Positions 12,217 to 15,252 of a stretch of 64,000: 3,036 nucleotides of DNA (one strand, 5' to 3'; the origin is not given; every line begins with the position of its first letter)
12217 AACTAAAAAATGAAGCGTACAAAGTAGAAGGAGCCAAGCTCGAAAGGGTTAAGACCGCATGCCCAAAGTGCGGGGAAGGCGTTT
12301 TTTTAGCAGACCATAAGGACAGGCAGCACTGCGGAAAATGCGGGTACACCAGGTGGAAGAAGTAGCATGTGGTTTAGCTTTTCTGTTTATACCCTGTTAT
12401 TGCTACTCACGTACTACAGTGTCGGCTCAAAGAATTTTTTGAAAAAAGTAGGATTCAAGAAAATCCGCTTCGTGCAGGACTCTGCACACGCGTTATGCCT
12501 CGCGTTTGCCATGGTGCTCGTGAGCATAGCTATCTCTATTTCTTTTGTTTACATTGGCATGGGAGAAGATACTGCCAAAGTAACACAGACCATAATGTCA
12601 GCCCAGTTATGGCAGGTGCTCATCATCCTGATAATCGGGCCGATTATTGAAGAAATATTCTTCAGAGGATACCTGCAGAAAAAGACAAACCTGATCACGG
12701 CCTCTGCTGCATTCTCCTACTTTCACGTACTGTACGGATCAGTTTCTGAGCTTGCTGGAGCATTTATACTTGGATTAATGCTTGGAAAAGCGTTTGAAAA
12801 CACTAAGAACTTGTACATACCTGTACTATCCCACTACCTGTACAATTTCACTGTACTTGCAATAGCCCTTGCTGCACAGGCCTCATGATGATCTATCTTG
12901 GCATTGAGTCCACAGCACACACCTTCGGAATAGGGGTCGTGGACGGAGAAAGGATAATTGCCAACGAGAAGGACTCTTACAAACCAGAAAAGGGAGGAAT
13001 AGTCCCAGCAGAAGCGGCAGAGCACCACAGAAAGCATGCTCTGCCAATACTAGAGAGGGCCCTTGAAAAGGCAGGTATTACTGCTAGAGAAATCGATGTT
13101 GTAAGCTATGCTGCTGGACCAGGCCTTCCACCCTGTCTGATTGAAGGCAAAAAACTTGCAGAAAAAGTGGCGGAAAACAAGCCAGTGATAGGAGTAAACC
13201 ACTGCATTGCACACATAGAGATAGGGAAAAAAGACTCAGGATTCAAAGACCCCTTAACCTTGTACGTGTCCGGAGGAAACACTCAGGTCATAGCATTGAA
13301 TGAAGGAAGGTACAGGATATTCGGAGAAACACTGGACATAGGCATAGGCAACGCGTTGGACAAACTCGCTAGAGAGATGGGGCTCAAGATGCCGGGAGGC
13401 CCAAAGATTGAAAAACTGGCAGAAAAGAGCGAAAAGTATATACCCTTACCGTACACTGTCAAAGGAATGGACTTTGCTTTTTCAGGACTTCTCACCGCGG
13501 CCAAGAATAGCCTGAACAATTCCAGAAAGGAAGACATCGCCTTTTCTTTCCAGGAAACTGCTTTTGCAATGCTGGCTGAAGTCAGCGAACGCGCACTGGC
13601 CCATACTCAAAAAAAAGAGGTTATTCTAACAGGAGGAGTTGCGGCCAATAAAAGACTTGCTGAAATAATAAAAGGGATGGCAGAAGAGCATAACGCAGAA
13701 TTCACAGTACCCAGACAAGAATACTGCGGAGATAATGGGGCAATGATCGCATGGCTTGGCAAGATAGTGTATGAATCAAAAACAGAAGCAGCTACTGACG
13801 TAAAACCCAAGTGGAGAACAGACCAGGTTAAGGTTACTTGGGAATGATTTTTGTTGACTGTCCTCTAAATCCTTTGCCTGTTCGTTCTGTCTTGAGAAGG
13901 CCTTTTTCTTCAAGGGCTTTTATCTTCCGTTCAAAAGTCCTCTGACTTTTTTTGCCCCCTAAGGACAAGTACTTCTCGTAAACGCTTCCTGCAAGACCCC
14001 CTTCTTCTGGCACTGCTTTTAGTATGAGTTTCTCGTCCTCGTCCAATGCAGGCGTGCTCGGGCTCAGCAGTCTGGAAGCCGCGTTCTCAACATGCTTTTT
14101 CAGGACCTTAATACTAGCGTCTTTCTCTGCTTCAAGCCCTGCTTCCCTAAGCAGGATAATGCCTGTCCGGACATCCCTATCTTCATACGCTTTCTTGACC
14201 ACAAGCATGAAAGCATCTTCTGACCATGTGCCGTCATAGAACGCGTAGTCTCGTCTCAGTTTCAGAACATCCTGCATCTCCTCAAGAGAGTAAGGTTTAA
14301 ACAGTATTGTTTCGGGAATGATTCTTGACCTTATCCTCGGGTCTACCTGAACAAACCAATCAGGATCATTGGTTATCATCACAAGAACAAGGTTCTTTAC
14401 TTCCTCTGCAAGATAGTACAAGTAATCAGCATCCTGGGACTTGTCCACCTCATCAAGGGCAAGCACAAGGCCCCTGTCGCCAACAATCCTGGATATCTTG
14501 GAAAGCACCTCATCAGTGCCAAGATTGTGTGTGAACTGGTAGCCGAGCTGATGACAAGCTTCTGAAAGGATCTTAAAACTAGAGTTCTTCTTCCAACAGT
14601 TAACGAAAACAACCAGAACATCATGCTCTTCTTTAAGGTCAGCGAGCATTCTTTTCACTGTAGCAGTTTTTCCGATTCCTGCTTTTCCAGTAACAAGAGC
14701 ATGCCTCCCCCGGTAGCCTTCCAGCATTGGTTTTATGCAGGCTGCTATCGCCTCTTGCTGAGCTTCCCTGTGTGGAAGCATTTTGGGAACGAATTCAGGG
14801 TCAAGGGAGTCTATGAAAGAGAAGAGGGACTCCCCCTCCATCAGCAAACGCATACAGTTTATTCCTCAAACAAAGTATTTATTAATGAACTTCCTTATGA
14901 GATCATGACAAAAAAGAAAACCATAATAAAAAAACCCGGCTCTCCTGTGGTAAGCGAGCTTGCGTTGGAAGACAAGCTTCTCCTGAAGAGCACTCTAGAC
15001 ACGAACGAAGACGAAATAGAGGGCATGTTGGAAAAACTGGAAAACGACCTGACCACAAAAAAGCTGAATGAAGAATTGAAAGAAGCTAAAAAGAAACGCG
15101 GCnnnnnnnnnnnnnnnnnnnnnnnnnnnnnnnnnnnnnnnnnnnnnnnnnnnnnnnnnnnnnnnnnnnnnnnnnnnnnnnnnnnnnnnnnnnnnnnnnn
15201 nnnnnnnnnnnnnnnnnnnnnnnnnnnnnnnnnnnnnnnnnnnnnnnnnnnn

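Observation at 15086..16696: Operon linking a DUF92 membrane protein, CDP-archaeol synthase and a 152-aa mini archaeosortase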

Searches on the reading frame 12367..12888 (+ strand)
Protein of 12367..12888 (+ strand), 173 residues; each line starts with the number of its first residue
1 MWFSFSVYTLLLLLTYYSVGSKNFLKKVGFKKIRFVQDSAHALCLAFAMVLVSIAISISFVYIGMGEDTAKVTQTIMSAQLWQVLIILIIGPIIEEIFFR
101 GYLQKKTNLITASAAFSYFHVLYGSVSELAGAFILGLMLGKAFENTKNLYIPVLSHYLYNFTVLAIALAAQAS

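Call 70: search_protein_families(library=pfam, proteins=[window:12367-12888:+], max_evalue=0.001)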
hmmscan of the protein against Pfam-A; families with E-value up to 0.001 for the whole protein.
window:12367-12888:+ (173 aa): 1 family
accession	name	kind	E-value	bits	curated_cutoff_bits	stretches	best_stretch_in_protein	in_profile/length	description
PF02517.21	Rce1-like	-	7.8e-16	58.6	22.4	1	79-161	3-92/93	Type II CAAX prenyl endopeptidase Rce1-like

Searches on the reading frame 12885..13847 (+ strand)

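Call 70: search_protein_families(library=pfam, proteins=[window:12885-13847:+], max_evalue=0.001)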
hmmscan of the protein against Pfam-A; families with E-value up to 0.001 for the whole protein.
window:12885-13847:+ (320 aa): 2 families
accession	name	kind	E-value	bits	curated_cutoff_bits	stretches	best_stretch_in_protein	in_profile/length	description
PF00814.31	TsaD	-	6.3e-84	282.2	24.8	1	24-290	2-264/264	tRNA N6-adenosine threonylcarbamoyltransferase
PF22521.2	HypF_C_2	-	1.5e-12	48.3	27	1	174-285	122-236/241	Carbamoyltransferase, Kae1-like Domain, second subdomain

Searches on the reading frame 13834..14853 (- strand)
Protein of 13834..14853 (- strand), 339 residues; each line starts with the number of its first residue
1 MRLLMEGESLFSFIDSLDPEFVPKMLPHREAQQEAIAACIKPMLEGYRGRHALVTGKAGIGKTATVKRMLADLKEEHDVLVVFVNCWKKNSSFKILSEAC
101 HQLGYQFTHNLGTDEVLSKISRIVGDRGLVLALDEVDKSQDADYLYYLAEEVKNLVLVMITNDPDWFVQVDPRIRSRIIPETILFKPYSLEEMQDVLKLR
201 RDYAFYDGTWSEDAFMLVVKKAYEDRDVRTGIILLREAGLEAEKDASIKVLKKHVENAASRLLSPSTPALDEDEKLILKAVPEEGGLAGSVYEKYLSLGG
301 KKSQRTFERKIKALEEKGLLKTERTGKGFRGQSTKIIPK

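Call 70: search_protein_families(library=pfam, proteins=[window:13834-14853:-], max_evalue=0.001)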
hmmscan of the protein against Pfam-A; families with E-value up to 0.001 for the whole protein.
window:13834-14853:- (339 aa): 8 families
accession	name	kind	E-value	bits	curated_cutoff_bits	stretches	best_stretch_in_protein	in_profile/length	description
PF13401.12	AAA_22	-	9.7e-12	45.8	27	1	50-148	6-104/130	AAA domain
PF22703.2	Cdc6_lid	-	1.3e-11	44.6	27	1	194-259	1-67/68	Cdc6 AAA+ ATPase-type lid domain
PF13191.12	AAA_16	-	1.7e-10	42.1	32.6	1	26-149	2-156/167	AAA ATPase domain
PF05673.19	DUF815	-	7.3e-05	22.5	23.8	1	26-81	30-84/249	Protein of unknown function (DUF815)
PF00931.28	NB-ARC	-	0.00034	20.4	23.5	1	53-161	22-134/248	NB-ARC domain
PF05729.18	NACHT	-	0.00036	20.9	26.7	1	52-142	3-96/167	NACHT domain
PF10412.15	TrwB_AAD_bind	-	0.00056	19.3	20.5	1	40-83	7-49/387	Type IV secretion-system coupling protein DNA-binding domain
PF12775.13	AAA_7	-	0.00088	19.3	25.8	0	49-91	33-74/181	P-loop containing dynein motor region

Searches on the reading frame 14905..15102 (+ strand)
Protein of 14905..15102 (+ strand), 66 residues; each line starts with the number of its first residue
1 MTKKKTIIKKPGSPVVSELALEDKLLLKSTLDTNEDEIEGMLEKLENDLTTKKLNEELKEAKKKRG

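Call 101: search_protein_families(library=pfam, proteins=[window:14905-15102:+], max_evalue=0.01)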
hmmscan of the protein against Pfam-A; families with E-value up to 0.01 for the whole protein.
seq(66 aa): 0 families
